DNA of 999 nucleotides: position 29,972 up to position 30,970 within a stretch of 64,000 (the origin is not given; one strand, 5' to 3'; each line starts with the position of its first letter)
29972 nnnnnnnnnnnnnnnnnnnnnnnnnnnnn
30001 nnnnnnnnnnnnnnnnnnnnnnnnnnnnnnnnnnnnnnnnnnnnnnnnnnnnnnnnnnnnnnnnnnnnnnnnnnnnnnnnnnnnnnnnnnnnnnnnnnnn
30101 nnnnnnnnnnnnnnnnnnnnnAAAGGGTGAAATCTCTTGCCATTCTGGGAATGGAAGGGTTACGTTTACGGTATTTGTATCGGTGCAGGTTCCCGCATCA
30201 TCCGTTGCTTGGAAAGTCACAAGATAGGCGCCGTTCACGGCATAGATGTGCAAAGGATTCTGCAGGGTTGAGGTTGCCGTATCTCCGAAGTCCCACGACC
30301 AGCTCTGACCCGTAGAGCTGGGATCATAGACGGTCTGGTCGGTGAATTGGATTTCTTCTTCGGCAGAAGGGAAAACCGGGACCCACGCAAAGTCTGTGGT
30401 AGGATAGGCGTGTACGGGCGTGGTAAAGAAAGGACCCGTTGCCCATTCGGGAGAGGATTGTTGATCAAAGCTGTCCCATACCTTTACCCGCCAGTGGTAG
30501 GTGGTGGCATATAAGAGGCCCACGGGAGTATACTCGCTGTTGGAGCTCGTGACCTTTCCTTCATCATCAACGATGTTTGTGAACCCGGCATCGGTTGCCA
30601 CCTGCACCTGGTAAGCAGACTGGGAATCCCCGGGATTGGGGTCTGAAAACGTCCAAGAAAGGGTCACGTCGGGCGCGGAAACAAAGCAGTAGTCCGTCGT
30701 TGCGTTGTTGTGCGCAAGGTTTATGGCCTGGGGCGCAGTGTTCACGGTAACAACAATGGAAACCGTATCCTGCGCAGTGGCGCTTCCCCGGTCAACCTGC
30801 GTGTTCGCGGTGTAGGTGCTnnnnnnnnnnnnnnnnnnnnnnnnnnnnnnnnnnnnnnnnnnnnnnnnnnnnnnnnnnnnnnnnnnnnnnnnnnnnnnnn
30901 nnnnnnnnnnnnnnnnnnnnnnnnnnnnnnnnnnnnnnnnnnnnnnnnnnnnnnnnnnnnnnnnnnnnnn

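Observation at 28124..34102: Minor-pilin-like operon (H-I-J-K order) headed by a ~1,260-1,330-aa PKD/Ig-like surface protein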

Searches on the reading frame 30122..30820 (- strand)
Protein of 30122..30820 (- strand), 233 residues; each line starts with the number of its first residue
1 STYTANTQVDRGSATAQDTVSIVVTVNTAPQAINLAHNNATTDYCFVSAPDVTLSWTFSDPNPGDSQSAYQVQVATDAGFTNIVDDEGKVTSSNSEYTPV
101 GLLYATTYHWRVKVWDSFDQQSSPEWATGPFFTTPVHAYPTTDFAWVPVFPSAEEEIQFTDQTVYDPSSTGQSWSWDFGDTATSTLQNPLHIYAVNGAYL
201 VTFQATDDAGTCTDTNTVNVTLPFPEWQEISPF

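Call 67: search_protein_representatives(protein=window:30122-30820:-)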
Query: 233 residues. Proteins with E-value up to 0.001 (for the whole library): 52361; up to 1e-10: 20266; up to 1e-30: 3783. The best 150 are listed.
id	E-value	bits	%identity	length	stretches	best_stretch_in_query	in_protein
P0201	0.0e+00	1462.0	39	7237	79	139-226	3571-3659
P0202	0.0e+00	1102.4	40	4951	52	161-226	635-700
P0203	0.0e+00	1064.3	41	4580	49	138-216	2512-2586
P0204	0.0e+00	1007.4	40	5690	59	139-212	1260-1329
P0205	7.6e-291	974.7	37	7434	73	138-230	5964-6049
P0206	3.5e-286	959.4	39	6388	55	140-221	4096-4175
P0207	6.5e-244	821.1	39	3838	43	139-216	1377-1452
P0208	4.6e-237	798.7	40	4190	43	134-217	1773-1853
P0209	5.9e-232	782.0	39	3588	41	137-223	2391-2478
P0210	2.6e-220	743.8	38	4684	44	157-220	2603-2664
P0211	6.5e-214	722.9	40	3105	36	135-217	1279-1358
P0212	2.2e-210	711.4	38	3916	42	158-215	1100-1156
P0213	2.4e-209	707.9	38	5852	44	135-225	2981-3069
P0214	8.2e-208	702.9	44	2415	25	155-226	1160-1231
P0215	2.8e-207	701.2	37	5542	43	132-214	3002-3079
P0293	4.8e-111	386.3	76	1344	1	2-233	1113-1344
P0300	4.9e-108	376.4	61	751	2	2-233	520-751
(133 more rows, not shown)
